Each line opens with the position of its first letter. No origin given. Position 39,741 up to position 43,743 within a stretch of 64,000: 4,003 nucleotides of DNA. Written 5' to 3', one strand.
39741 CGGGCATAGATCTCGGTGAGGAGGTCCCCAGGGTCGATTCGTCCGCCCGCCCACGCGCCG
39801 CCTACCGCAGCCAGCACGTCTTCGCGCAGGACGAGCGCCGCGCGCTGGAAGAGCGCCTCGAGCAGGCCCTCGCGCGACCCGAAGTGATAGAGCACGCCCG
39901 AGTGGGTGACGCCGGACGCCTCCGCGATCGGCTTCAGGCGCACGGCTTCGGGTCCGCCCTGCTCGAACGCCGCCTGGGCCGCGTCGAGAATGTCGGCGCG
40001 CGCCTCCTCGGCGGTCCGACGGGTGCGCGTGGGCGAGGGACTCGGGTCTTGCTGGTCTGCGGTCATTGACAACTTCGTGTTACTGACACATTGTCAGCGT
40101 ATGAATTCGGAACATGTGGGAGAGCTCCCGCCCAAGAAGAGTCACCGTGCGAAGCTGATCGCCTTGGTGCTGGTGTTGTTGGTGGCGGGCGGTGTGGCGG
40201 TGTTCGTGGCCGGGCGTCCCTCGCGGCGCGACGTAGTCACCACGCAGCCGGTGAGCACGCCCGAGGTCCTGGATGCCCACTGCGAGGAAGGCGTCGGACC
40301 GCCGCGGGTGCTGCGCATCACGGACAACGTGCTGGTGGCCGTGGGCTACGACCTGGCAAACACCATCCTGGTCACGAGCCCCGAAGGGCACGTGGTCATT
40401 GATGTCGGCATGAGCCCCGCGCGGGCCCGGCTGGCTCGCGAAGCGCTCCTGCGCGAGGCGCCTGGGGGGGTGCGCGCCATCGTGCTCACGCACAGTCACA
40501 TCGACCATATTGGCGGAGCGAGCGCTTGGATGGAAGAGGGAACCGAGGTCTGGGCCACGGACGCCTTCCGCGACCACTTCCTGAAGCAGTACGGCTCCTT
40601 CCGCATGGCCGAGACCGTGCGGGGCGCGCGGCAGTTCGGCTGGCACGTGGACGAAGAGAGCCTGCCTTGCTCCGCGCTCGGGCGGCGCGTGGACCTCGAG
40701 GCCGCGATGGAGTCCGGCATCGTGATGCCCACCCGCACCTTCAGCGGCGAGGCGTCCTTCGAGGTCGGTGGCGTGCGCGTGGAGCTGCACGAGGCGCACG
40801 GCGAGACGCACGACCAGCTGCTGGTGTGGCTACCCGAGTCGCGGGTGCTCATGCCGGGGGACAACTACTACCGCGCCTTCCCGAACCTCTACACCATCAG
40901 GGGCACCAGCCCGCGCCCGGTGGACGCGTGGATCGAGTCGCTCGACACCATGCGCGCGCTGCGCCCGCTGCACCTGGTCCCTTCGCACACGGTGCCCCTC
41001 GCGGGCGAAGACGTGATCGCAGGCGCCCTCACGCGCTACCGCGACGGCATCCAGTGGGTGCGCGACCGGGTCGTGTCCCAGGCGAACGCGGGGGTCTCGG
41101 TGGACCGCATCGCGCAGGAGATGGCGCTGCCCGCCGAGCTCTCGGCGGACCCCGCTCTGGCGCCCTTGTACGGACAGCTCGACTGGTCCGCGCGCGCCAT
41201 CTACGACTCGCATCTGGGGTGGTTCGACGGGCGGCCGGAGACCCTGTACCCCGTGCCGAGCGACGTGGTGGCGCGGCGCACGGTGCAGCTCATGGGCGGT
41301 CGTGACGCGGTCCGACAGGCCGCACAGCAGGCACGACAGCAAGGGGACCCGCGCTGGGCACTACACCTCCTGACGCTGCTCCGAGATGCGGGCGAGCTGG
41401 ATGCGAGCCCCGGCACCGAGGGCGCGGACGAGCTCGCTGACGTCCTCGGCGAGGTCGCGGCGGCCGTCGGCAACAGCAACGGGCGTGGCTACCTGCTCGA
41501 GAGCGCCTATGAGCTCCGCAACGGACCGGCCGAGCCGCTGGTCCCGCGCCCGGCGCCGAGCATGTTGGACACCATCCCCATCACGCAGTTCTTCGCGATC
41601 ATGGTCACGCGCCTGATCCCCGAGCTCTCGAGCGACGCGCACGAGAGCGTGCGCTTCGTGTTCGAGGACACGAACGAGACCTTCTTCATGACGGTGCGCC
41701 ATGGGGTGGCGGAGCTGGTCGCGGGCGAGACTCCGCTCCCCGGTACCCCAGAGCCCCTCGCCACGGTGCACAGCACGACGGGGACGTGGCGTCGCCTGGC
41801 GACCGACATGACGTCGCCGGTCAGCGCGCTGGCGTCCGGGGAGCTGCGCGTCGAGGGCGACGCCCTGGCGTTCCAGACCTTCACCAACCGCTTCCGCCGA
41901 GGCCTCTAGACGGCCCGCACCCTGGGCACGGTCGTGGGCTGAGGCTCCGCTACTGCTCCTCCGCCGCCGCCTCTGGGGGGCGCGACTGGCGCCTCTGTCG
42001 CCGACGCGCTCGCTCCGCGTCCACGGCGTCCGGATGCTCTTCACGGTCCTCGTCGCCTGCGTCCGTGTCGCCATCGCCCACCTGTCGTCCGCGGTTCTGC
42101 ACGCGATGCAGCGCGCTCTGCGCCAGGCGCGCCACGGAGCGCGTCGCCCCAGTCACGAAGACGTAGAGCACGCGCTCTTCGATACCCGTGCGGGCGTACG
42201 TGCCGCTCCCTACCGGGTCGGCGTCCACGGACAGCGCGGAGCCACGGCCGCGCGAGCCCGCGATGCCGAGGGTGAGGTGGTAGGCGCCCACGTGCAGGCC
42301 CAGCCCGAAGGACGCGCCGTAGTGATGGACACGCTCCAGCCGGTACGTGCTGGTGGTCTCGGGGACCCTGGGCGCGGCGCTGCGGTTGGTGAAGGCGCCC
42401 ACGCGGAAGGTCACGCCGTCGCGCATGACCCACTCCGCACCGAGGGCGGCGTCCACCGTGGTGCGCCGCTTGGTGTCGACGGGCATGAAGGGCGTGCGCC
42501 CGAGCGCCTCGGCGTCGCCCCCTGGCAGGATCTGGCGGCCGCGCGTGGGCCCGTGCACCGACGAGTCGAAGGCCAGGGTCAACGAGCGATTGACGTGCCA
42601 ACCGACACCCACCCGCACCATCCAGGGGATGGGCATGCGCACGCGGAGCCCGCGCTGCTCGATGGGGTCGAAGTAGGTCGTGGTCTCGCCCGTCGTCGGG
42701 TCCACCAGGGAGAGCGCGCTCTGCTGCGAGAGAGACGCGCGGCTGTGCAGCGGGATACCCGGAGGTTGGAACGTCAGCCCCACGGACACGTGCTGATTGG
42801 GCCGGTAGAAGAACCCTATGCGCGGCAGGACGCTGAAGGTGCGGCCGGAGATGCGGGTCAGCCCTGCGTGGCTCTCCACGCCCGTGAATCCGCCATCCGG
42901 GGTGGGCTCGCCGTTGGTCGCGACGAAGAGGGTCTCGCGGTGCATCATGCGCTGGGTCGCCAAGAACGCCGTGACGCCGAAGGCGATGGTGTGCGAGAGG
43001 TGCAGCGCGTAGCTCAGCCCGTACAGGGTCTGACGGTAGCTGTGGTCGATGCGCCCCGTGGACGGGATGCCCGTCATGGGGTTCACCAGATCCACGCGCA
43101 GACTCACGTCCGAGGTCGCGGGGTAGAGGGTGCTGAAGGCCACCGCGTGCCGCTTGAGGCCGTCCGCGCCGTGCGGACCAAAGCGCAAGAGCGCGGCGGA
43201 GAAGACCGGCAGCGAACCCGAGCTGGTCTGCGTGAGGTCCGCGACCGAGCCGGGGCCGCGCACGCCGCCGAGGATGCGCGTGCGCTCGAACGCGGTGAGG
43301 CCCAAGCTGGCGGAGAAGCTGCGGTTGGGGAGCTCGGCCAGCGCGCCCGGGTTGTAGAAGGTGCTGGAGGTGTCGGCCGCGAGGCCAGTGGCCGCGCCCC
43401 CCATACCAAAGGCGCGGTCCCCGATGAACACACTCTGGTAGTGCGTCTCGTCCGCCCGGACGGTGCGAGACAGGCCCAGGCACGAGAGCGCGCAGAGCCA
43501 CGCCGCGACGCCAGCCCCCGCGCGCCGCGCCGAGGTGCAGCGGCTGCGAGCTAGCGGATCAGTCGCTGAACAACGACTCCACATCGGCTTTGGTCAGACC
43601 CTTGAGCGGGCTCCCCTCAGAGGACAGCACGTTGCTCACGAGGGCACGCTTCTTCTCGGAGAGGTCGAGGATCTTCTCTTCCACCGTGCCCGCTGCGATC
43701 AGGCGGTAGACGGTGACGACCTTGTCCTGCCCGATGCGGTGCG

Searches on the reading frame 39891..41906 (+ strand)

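Call 80: search_protein_families(library=pfam, proteins=[window:39891-41906:+], max_evalue=0.00001)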
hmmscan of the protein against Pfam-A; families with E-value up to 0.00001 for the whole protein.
window:39891-41906:+ (672 aa): 4 families
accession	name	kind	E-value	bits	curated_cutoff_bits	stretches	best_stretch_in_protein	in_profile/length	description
PF14863.12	Alkyl_sulf_dimr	-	2.1e-31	109.6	26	1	405-545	3-139/139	Alkyl sulfatase dimerisation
PF00753.33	Lactamase_B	-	1.9e-24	87.1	22.7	1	155-366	5-196/196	Metallo-beta-lactamase superfamily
PF14864.11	Alkyl_sulf_C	-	1.5e-12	48.3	27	1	556-666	5-111/125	Alkyl sulfatase C-terminal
PF12706.13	Lactamase_B_2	-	1.7e-06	28.2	27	1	168-241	3-81/200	Beta-lactamase superfamily domain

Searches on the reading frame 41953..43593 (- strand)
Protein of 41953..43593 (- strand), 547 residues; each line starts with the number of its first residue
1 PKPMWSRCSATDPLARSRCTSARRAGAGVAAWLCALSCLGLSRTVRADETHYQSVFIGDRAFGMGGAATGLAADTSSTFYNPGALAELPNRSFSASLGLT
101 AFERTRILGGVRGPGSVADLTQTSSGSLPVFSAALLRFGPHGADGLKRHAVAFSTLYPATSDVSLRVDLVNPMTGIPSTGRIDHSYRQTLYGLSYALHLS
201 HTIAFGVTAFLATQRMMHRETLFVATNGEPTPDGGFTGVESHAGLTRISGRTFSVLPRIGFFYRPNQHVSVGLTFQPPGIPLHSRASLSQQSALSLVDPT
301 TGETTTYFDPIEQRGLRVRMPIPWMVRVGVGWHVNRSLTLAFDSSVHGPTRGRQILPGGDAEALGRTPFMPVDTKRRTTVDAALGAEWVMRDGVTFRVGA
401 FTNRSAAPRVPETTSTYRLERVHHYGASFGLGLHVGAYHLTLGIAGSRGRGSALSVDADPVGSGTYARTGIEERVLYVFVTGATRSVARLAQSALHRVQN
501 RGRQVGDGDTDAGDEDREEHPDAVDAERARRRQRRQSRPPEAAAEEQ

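Call 80: search_protein_families(library=pfam, proteins=[window:41953-43593:-], max_evalue=0.00001)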
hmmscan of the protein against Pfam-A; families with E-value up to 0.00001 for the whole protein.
window:41953-43593:- (547 aa): 1 family
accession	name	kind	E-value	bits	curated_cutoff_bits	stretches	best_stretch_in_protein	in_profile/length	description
PF03349.22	Toluene_X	-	4.8e-07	29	29.7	0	202-413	155-356/421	Outer membrane protein transport protein (OMPP1/FadL/TodX)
